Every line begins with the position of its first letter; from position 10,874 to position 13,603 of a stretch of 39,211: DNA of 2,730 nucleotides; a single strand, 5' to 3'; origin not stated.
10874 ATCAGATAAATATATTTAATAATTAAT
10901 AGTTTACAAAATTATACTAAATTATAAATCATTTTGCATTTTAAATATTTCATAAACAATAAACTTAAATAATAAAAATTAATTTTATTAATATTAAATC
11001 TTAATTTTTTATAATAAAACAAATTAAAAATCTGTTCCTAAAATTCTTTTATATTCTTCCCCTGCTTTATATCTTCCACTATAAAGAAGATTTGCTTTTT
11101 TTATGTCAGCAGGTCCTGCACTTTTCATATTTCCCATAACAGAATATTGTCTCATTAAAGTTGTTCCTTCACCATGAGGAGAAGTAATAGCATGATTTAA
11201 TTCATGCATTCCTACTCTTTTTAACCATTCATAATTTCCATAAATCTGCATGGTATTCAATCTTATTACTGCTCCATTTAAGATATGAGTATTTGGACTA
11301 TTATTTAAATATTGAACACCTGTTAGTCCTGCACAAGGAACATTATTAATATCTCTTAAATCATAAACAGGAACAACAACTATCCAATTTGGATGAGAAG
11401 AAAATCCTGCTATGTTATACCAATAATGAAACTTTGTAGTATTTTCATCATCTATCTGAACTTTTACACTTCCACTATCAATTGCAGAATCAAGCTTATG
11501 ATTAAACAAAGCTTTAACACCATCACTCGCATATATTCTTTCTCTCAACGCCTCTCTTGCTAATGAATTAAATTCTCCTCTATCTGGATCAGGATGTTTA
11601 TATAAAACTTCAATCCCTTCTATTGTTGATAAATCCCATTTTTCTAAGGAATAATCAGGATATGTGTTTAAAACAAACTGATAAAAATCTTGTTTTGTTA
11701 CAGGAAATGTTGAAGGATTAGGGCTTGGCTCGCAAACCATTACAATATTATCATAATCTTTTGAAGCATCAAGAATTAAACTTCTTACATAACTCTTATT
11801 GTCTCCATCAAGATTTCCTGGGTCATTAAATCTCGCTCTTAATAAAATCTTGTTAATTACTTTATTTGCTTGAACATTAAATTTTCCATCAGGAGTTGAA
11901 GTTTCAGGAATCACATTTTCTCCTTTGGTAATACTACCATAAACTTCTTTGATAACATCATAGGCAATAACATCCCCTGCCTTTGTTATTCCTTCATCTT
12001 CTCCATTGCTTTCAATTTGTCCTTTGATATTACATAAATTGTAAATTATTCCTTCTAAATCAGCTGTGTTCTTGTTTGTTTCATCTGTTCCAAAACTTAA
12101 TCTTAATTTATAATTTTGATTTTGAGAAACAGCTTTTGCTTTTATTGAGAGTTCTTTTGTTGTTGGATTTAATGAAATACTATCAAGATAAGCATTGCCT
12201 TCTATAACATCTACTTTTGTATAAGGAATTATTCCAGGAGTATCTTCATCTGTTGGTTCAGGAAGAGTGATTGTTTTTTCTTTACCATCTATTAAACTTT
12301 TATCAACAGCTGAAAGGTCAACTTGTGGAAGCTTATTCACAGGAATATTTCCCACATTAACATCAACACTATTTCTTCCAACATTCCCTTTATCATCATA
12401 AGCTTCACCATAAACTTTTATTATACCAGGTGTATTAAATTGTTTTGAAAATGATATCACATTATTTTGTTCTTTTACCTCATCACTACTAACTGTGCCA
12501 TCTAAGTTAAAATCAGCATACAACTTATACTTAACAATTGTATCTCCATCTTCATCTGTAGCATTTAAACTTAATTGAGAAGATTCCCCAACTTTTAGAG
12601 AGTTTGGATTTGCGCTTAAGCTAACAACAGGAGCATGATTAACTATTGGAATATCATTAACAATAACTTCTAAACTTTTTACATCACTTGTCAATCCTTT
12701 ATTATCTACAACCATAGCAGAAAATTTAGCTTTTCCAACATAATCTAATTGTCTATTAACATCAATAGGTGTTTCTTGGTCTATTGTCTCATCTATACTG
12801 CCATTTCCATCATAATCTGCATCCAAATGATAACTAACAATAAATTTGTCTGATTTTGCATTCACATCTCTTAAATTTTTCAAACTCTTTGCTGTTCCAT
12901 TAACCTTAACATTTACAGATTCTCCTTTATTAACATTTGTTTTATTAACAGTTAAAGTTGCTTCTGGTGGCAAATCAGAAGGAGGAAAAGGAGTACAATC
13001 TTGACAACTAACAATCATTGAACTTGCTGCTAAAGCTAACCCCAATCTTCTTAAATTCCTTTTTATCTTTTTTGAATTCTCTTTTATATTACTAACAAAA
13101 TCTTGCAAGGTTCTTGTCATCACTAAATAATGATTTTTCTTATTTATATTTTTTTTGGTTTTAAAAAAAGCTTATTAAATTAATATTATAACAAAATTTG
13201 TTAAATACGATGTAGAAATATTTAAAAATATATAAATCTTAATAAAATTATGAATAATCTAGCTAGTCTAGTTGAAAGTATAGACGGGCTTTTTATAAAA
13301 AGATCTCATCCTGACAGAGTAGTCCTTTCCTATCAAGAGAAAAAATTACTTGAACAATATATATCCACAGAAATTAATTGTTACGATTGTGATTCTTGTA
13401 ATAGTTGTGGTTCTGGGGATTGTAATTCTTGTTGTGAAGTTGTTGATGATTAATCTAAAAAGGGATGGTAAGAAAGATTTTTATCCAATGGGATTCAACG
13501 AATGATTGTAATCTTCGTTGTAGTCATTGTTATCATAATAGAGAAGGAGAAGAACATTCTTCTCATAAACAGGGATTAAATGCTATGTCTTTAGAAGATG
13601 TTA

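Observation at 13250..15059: Cys-rich precursor peptide + radical SAM/SPASM enzyme + SAM methyltransferase: candidate thioether-type (sacti-/ranthipeptide-like) RiPP cassette in a DPANN-like archaeon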

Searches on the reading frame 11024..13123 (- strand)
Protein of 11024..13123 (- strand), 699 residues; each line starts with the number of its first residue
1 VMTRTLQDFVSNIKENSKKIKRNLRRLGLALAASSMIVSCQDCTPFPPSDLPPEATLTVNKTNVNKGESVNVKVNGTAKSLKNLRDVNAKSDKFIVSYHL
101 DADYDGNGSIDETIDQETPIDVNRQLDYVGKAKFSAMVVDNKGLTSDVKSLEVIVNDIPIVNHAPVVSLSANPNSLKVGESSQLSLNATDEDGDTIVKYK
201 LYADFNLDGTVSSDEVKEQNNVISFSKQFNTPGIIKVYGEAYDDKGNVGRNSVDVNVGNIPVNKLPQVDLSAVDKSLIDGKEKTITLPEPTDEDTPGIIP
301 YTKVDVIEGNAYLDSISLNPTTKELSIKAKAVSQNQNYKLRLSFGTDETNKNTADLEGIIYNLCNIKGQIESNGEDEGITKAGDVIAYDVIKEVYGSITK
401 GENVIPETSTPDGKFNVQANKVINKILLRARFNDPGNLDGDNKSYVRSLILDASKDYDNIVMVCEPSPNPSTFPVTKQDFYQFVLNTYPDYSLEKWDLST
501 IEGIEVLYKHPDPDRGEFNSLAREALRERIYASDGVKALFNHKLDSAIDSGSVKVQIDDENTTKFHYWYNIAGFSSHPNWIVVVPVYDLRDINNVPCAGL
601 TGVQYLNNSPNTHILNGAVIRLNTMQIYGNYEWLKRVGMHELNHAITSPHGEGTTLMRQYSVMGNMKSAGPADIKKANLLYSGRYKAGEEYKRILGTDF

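Call 3: search_protein_families(library=pfam, proteins=[window:11024-13123:-], max_evalue=0.1)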
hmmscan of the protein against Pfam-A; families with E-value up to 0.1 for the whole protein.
window:11024-13123:- (699 aa): 1 family
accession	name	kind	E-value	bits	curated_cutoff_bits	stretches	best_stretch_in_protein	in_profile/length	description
PF13584.12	BatD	-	0.049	14.7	24.1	0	170-229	2-57/92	BatD DUF11 like domain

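Call 30: search_protein_families(library=pfam, proteins=[window:11024-13123:-], max_evalue=0.05)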
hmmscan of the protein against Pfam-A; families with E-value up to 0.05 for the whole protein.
window:11024-13123:- (699 aa): 1 family
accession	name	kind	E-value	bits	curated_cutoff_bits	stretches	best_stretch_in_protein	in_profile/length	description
PF13584.12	BatD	-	0.049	14.7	24.1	0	170-229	2-57/92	BatD DUF11 like domain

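Call 53: search_protein_families(library=padloc, proteins=[window:11024-13123:-], max_evalue=0.01)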
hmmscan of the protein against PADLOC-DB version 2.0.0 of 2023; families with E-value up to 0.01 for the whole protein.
window:11024-13123:- (699 aa): 0 families

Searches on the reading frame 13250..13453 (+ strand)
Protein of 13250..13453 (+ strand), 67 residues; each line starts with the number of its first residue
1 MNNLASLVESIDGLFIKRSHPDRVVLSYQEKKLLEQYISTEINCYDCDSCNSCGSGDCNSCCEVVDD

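Call 3: search_protein_families(library=pfam, proteins=[window:13250-13453:+], max_evalue=0.1)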
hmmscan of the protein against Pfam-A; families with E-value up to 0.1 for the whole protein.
window:13250-13453:+ (67 aa): 0 families

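Call 4: search_protein_families(library=ncbifam, proteins=[window:13250-13453:+], max_evalue=0.1)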
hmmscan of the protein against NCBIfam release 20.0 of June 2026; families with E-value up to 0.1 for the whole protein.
window:13250-13453:+ (67 aa): 0 families

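Call 27: search_protein_families(library=ncbifam, proteins=[window:13250-13450:+], max_evalue=10)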
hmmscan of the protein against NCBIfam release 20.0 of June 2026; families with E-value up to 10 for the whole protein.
seq(67 aa): 0 families

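Call 47: find_homologous_proteins(query=A3, max_evalue=0.01)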
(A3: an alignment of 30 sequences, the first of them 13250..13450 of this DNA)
Query A3 (30 sequences) (67 aa, profile of the alignment): 79 proteins with E <= 0.01 among 175 candidates.
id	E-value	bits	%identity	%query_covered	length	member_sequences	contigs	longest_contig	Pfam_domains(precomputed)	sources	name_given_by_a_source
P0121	3.6e-14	70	26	70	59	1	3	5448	-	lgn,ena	-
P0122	4.8e-14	70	71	10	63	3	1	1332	-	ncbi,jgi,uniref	ncbi:unnamed protein product [marine sediment metagenome]|uniref:Uncharacterized protein n=1 Tax=mar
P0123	5.5e-14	70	-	-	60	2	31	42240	-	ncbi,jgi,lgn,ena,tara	jgi:hypothetical protein|tara:strand:+ start:107 stop:289 length:183 start_codon:yes stop_codon:yes 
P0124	1.1e-13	69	-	-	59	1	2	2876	-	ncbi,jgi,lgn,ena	-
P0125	2.1e-13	68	64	16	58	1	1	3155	-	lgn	-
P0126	2.2e-13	68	97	100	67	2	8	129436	-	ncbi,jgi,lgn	jgi:hypothetical protein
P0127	3.0e-13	67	56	13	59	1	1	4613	-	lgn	-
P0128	3.1e-13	67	-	-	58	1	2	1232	-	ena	-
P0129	5.7e-13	67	71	10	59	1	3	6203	-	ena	-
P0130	6.0e-13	66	-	-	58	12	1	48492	-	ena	-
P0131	6.5e-13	66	55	16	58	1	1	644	-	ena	-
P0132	7.5e-13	66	64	16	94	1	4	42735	-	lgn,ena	-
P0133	3.3e-12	64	21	51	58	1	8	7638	-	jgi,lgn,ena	-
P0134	3.5e-12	64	-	-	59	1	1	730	-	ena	-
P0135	1.0e-11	63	54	100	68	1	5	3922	-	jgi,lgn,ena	-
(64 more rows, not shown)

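Call 53: search_protein_families(library=padloc, proteins=[window:13250-13453:+], max_evalue=0.01)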
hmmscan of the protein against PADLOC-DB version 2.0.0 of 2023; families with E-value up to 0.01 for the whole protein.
window:13250-13453:+ (67 aa): 0 families
